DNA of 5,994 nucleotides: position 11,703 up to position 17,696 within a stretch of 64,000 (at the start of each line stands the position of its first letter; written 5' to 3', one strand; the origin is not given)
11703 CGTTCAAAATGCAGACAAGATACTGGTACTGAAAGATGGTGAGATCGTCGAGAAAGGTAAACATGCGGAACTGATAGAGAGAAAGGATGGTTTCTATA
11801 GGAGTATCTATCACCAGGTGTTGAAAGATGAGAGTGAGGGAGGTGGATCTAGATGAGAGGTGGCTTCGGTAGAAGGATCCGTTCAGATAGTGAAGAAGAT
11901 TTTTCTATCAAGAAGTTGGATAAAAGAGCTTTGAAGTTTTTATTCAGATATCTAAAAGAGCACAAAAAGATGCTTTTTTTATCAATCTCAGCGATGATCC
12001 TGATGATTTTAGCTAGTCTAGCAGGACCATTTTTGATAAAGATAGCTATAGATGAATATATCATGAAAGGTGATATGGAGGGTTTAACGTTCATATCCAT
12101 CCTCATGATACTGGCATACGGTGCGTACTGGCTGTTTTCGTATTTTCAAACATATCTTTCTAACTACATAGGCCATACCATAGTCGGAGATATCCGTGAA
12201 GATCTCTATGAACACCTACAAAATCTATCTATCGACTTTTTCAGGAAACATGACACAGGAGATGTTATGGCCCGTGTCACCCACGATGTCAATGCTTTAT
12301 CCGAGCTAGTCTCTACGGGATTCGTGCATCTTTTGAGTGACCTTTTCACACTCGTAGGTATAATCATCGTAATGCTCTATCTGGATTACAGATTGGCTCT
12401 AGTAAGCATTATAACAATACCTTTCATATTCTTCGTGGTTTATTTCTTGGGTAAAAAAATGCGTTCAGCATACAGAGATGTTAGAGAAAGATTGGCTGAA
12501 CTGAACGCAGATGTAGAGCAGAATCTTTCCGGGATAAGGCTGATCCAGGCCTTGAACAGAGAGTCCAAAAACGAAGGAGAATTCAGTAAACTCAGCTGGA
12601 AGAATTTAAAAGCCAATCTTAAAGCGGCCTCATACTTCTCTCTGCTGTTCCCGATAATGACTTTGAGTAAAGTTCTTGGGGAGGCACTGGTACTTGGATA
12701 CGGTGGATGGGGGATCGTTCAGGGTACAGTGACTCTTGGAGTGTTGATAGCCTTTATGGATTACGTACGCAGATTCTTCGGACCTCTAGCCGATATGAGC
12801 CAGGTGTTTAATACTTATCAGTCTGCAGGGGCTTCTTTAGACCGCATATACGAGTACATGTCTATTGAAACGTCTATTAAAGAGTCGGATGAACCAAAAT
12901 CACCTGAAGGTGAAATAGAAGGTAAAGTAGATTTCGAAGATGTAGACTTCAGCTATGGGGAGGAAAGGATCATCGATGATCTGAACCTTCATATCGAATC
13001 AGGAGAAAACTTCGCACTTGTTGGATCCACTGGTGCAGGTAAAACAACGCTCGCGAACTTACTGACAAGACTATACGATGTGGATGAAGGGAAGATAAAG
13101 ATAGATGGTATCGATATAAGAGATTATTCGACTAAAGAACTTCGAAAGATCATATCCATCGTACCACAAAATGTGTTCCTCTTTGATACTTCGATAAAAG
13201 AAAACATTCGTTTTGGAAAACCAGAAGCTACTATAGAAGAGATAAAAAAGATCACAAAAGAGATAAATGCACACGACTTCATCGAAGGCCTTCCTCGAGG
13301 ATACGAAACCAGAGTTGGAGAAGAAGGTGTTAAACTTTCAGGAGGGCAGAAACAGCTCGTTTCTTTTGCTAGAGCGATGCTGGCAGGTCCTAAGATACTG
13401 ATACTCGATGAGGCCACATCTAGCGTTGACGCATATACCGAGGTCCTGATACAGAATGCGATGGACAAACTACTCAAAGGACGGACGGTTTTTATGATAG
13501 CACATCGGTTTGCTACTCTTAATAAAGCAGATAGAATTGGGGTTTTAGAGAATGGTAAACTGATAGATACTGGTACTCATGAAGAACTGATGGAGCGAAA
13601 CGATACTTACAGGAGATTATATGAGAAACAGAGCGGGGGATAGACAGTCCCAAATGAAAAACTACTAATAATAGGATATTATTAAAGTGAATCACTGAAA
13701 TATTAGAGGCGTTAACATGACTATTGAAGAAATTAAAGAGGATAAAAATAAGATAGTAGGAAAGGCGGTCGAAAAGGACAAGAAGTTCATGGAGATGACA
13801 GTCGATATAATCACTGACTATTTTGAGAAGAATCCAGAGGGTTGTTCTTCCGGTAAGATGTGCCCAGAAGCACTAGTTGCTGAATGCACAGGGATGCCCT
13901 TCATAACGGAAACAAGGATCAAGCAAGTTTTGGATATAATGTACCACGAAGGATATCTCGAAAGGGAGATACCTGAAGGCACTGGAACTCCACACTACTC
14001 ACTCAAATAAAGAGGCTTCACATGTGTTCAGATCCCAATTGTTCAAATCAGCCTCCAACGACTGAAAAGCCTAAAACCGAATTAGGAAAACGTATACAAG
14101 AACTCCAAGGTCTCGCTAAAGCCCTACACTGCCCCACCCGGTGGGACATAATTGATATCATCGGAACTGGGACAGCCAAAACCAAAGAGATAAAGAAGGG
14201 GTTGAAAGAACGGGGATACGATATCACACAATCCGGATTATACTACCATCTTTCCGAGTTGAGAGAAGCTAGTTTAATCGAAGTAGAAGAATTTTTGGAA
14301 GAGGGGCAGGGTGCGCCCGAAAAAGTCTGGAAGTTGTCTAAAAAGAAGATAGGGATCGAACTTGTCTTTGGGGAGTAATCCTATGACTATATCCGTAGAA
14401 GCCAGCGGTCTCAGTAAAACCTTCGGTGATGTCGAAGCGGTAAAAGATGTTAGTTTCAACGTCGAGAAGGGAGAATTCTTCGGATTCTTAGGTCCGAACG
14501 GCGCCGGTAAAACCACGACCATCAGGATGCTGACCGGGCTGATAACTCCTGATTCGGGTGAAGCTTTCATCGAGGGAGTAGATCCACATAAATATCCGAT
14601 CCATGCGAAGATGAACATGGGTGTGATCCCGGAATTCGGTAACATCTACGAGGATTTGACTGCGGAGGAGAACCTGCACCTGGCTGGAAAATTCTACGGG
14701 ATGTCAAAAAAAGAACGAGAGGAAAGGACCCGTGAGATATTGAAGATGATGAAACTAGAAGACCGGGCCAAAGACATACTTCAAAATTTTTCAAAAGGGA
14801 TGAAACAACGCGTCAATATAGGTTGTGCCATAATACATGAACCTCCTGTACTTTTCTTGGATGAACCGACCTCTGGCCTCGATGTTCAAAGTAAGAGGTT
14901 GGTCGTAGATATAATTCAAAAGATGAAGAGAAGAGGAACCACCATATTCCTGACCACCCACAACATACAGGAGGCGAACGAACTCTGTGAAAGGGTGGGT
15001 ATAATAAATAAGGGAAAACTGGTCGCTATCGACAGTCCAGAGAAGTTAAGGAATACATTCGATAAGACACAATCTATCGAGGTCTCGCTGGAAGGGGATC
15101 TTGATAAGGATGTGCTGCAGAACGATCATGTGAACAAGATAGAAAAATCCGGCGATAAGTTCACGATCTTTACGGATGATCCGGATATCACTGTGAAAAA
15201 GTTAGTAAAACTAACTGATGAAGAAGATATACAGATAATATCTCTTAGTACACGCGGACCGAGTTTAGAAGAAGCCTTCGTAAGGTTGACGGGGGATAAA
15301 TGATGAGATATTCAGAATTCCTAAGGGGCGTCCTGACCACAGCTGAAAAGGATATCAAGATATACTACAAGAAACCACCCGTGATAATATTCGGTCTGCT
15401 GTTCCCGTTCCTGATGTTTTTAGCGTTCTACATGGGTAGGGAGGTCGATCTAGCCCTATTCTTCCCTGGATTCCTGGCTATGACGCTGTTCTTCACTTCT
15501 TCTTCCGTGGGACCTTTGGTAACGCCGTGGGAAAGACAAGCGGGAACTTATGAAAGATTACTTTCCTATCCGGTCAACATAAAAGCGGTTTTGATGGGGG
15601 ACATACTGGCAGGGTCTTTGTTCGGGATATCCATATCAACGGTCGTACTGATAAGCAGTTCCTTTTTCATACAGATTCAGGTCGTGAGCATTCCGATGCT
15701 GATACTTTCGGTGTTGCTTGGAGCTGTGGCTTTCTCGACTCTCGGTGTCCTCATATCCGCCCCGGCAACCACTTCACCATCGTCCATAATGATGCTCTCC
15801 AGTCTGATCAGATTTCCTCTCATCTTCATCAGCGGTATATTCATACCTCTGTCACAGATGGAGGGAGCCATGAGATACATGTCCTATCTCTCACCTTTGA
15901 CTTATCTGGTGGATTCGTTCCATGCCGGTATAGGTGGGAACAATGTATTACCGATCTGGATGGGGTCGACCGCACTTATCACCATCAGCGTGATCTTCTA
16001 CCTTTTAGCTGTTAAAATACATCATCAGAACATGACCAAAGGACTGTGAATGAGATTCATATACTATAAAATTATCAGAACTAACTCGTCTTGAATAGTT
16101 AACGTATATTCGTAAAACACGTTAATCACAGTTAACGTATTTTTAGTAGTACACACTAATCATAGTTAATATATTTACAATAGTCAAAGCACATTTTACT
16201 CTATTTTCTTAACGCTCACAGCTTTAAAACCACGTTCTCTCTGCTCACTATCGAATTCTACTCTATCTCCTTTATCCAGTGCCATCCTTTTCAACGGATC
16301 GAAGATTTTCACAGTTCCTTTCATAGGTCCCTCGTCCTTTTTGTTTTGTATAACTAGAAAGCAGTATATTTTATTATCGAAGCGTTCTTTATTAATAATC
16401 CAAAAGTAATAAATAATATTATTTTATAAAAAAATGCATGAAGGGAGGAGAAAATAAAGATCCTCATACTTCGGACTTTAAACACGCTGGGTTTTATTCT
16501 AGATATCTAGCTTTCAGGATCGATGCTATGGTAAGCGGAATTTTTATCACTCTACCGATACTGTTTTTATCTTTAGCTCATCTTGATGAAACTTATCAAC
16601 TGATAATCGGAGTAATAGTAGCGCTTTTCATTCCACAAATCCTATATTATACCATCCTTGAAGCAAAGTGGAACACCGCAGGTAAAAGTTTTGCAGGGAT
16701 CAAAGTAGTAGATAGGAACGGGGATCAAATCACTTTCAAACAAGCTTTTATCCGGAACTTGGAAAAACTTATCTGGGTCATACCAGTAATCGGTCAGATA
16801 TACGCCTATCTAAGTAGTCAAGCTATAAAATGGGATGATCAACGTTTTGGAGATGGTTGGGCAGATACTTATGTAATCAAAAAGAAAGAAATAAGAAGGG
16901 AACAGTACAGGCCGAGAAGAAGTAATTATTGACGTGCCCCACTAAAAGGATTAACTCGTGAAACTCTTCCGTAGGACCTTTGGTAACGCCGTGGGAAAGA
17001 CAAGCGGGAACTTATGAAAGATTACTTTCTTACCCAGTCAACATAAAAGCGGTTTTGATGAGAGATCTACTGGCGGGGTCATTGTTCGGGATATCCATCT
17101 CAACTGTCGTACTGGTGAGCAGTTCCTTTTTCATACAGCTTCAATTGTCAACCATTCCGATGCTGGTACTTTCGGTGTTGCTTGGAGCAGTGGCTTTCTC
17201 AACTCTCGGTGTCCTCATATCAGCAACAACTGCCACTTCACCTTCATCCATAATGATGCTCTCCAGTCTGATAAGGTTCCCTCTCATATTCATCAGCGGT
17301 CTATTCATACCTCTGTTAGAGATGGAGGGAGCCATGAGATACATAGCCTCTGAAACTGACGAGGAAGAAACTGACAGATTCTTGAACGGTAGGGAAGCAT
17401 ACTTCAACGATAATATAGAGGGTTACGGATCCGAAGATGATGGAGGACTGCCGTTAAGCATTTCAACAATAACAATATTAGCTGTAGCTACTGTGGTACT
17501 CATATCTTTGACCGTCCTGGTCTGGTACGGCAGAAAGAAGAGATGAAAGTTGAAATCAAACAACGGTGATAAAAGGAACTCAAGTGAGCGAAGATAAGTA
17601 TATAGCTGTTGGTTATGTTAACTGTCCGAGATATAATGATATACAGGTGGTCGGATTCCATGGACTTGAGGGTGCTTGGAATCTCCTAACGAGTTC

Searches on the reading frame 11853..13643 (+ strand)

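Call 35: search_protein_families(library=pfam, proteins=[window:11853-13643:+], max_evalue=0.0001)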
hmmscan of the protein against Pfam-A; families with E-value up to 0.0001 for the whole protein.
window:11853-13643:+ (596 aa): 3 families
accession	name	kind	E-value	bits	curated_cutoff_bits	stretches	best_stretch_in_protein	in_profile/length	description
PF00664.28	ABC_membrane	-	7.5e-56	190.2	28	1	41-312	1-274/274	ABC transporter transmembrane region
PF00005.33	ABC_tran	-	1.3e-33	116.9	25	1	375-523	2-137/137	ABC transporter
PF02463.25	SMC_N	-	5.1e-05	23.2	40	0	413-562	109-208/220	RecF/RecN/SMC N terminal domain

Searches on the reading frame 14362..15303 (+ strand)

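Call 35: search_protein_families(library=pfam, proteins=[window:14362-15303:+], max_evalue=0.0001)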
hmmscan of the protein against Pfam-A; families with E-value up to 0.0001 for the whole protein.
window:14362-15303:+ (313 aa): 3 families
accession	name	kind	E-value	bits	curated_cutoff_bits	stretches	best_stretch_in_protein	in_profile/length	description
PF00005.33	ABC_tran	-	1.6e-31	110.2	25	1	27-171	1-137/137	ABC transporter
PF13304.12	AAA_21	-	2.2e-15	58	27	1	116-202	210-300/304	AAA domain, putative AbiEii toxin, Type IV TA system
PF13732.12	DrrA1-3_C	-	8.8e-06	26.8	27.4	1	226-309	3-80/81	ATP-binding protein DrrA1-3-like, C-terminal domain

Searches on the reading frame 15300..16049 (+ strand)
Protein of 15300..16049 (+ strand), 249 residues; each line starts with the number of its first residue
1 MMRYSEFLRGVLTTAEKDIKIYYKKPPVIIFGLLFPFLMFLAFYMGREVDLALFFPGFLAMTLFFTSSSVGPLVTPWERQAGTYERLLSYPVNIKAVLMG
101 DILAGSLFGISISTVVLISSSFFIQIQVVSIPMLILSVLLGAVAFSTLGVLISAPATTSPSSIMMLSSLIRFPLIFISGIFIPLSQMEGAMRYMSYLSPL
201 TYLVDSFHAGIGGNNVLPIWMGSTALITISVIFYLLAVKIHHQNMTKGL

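Call 35: search_protein_families(library=pfam, proteins=[window:15300-16049:+], max_evalue=0.0001)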
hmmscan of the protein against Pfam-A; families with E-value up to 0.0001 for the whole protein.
window:15300-16049:+ (249 aa): 4 families
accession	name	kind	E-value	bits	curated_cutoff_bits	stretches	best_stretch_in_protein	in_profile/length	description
PF01061.29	ABC2_membrane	-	1.3e-23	84.1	26.9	1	15-209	7-208/211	ABC-2 type transporter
PF12698.13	ABC2_membrane_3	-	2.8e-11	43.6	31.6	1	54-238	163-346/347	ABC-2 family transporter protein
PF12679.13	ABC2_membrane_2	-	5.2e-06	26.4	27.2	1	78-237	93-274/283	ABC-2 family transporter protein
PF03379.19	CcmB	-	2.4e-05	24.3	24.9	1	16-201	6-192/215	CcmB protein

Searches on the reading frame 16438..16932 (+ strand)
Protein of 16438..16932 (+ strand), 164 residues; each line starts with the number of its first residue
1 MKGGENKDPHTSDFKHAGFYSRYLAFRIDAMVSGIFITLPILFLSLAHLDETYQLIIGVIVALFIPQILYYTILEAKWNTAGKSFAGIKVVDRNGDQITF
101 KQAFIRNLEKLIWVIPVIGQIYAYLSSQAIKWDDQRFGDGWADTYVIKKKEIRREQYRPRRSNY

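Call 35: search_protein_families(library=pfam, proteins=[window:16438-16932:+], max_evalue=0.0001)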
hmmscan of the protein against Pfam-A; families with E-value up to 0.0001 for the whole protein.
window:16438-16932:+ (164 aa): 1 family
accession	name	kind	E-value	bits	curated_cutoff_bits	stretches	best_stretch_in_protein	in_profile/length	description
PF06271.18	RDD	-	6.4e-16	59.3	24.1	1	17-142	2-132/137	RDD family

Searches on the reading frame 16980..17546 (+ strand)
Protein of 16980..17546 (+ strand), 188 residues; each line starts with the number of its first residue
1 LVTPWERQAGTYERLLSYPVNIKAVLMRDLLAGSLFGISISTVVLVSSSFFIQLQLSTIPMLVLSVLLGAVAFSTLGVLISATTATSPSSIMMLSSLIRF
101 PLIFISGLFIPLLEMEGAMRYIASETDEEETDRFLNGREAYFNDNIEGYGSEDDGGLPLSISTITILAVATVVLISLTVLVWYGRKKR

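Call 35: search_protein_families(library=pfam, proteins=[window:16980-17546:+], max_evalue=0.0001)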
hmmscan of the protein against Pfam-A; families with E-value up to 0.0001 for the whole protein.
window:16980-17546:+ (188 aa): 3 families
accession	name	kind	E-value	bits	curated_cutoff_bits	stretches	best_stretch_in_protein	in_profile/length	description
PF01061.29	ABC2_membrane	-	6.8e-10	39.3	26.9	1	5-123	74-194/211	ABC-2 type transporter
PF03379.19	CcmB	-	1e-05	25.5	24.9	1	7-103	72-167/215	CcmB protein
PF12698.13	ABC2_membrane_3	-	1.9e-05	24.4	31.6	1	6-124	187-304/347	ABC-2 family transporter protein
